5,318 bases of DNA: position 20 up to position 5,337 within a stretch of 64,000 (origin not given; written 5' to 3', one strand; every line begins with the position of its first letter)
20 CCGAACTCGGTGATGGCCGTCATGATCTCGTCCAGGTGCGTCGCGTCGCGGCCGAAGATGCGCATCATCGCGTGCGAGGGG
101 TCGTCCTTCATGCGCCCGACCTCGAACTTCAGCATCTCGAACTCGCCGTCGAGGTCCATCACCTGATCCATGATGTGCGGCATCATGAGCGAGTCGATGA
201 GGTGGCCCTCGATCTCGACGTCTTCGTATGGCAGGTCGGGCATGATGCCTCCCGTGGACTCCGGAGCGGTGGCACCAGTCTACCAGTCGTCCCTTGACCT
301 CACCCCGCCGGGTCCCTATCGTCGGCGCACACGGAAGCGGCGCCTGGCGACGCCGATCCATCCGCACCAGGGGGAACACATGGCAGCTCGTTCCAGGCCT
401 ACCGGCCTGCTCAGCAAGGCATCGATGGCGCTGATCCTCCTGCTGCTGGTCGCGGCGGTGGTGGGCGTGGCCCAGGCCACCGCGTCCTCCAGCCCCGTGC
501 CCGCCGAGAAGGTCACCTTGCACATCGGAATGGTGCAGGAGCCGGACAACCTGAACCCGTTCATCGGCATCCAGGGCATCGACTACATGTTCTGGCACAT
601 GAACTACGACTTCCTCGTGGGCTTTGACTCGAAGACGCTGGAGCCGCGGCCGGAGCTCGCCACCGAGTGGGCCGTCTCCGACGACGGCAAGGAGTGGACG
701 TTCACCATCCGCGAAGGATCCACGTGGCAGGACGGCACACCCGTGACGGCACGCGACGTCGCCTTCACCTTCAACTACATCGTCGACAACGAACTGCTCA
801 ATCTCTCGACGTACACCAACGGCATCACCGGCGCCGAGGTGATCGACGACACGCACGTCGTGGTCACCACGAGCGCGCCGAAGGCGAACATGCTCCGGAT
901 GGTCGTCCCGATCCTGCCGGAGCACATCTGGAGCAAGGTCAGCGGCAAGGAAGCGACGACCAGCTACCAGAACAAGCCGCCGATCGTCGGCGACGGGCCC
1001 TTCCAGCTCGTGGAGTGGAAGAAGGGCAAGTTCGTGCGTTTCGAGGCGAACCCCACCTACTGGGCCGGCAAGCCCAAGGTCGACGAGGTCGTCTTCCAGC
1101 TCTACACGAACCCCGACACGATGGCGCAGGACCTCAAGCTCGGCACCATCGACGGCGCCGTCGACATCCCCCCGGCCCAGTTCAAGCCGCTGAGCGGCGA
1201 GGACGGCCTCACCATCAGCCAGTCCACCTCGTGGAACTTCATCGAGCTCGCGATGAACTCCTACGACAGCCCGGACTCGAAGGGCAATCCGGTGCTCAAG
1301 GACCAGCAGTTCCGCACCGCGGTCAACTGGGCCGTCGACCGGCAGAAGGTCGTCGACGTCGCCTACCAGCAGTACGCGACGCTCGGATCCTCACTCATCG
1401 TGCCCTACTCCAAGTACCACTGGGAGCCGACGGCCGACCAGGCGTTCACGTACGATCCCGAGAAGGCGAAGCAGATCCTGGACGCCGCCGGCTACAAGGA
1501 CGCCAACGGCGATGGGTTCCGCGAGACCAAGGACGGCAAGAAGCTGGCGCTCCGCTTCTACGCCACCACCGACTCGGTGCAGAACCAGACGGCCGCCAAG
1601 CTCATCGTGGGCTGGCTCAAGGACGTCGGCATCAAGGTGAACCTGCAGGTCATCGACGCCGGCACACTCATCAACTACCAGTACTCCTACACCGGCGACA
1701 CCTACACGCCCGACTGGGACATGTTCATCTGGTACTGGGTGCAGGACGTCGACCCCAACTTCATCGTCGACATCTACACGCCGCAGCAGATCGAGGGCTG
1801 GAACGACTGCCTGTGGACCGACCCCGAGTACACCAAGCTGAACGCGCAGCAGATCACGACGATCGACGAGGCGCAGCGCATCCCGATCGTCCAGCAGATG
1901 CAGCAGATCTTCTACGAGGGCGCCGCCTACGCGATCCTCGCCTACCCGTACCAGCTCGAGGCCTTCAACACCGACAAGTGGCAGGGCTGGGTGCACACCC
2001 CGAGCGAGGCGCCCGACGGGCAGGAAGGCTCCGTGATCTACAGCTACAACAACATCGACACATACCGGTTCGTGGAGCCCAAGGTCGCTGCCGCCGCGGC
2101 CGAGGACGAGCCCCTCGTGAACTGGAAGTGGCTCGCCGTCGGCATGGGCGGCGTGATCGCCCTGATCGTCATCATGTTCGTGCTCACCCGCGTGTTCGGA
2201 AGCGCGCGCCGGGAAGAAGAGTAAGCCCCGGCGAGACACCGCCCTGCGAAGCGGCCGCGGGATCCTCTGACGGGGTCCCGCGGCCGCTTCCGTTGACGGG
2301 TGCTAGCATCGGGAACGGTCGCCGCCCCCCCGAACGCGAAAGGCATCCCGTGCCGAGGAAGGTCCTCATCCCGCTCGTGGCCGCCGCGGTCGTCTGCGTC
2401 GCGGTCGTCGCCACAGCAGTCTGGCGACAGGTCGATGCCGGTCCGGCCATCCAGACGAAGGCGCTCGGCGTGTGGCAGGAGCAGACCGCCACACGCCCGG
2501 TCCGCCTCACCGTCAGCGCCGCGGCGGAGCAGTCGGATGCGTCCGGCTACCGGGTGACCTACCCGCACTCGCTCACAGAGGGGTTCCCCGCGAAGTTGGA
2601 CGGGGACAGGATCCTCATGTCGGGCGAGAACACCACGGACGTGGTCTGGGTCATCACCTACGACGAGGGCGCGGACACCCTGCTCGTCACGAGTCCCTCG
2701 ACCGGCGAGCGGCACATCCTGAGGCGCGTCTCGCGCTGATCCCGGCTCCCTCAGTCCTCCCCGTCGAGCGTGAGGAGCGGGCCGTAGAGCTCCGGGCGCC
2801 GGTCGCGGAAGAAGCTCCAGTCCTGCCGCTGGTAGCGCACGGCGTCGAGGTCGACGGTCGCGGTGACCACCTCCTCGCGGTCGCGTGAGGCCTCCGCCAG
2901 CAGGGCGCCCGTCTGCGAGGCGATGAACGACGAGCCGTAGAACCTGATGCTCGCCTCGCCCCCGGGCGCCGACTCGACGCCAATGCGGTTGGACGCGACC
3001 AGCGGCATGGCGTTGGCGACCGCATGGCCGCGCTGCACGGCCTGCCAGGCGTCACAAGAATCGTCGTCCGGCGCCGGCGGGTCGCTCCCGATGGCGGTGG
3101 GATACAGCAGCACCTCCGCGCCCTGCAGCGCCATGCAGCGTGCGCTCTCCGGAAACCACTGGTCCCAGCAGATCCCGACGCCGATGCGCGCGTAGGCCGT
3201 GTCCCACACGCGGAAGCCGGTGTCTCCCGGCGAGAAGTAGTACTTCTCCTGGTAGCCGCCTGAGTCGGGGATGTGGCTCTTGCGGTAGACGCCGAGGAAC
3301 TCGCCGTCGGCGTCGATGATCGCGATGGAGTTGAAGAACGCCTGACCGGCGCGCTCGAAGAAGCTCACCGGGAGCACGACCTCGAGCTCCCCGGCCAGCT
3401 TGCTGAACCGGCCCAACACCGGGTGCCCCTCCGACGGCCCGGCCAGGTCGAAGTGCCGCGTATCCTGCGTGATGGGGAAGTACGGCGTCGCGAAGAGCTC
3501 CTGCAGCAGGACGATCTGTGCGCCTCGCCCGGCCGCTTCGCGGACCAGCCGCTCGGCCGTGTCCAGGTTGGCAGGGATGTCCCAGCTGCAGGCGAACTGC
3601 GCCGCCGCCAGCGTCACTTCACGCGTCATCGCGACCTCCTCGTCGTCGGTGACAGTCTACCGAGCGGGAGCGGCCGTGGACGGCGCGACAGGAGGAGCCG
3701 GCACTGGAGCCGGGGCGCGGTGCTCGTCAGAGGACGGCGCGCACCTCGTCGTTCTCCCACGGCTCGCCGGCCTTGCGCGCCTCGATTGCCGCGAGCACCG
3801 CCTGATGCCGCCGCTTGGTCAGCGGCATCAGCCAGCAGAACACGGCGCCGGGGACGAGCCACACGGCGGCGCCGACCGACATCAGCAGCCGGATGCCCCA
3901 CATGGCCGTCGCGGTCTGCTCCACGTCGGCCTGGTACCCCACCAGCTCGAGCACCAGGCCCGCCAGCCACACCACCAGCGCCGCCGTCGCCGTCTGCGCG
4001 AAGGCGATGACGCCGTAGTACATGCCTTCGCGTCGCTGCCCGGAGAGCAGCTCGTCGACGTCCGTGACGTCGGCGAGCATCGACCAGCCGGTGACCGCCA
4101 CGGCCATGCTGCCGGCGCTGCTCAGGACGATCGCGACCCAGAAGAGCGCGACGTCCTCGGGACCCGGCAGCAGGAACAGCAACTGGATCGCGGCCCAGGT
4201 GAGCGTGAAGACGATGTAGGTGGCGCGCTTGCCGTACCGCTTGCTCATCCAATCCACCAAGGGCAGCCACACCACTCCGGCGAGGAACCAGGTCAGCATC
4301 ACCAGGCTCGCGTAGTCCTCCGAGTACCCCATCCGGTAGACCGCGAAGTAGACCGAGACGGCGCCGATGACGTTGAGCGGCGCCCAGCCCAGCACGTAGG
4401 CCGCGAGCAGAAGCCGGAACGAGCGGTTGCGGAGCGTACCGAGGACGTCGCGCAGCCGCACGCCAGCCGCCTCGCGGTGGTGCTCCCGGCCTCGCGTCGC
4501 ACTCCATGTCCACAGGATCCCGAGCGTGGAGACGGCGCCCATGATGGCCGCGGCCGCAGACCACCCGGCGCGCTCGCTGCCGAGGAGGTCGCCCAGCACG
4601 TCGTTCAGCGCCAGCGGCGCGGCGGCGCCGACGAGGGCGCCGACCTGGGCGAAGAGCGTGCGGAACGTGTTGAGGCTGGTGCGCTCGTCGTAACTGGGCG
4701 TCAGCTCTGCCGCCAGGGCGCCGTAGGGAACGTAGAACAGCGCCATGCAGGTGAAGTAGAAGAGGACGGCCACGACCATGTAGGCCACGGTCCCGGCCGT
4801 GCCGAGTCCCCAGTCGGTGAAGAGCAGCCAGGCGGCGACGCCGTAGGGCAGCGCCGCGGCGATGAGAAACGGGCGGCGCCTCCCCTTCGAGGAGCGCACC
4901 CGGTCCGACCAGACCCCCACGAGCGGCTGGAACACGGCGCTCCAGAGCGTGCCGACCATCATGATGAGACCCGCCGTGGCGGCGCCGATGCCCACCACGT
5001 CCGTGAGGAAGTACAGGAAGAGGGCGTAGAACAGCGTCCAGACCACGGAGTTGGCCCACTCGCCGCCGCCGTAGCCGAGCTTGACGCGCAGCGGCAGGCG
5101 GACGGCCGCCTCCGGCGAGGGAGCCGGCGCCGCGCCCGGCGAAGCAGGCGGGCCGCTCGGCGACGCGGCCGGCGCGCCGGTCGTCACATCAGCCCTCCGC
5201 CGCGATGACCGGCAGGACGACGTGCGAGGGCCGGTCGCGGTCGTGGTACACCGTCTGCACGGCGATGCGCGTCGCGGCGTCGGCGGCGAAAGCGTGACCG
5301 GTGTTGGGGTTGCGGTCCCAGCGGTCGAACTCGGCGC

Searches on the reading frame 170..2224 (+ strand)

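Call 25: search_protein_families(library=pfam, proteins=[window:170-2224:+], max_evalue=0.00001)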
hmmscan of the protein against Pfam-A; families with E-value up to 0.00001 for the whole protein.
window:170-2224:+ (684 aa): 1 family
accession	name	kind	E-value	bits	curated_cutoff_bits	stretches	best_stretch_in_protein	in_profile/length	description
PF00496.27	SBP_bac_5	-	1.2e-89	301.4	32.4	1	158-529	1-352/368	Bacterial extracellular solute-binding proteins, family 5 Middle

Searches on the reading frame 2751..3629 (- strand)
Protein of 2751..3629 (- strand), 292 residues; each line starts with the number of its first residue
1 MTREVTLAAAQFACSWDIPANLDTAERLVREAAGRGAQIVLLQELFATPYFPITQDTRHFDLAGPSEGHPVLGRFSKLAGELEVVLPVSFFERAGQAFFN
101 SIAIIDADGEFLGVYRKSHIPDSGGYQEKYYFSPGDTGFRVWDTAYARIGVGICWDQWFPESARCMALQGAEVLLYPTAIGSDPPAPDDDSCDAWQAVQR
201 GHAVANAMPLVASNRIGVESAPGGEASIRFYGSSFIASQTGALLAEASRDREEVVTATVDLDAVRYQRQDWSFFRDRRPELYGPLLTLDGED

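Call 25: search_protein_families(library=pfam, proteins=[window:2751-3629:-], max_evalue=0.00001)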
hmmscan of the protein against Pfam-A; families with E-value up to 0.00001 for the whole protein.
window:2751-3629:- (292 aa): 1 family
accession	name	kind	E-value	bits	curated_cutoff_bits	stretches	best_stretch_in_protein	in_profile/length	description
PF00795.27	CN_hydrolase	-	8.2e-59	199.4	23.2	1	7-267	2-254/256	Carbon-nitrogen hydrolase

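Call 81: find_encoding_contigs(protein=window:2751-3629:-, flank=10000, max_places=2)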
Protein window:2751-3629:- (292 aa): no gene with exactly this product is on record in the collection.

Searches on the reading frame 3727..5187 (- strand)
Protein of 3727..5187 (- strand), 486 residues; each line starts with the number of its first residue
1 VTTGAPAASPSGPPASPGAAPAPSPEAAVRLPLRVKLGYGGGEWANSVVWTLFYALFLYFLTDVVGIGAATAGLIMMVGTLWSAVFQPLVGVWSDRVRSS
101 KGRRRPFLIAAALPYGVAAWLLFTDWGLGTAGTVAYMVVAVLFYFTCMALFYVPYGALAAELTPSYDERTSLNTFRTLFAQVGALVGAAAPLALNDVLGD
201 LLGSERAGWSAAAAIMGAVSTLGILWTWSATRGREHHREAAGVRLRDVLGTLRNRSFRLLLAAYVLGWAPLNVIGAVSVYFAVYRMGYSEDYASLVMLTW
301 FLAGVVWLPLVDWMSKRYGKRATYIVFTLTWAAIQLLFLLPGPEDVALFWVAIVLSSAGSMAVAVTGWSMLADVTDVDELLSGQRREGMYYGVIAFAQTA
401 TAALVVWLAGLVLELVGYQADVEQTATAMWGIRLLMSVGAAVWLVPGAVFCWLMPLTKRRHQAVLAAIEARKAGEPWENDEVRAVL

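Call 25: search_protein_families(library=pfam, proteins=[window:3727-5187:-], max_evalue=0.00001)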
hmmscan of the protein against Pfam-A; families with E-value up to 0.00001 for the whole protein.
window:3727-5187:- (486 aa): 2 families
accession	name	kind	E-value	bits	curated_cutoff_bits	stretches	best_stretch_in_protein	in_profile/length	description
PF13347.12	MFS_2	-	9.4e-83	278.5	27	1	38-458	1-427/427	MFS/sugar transport protein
PF07690.21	MFS_1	-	1e-32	113.9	33.4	2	46-403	8-344/347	Major Facilitator Superfamily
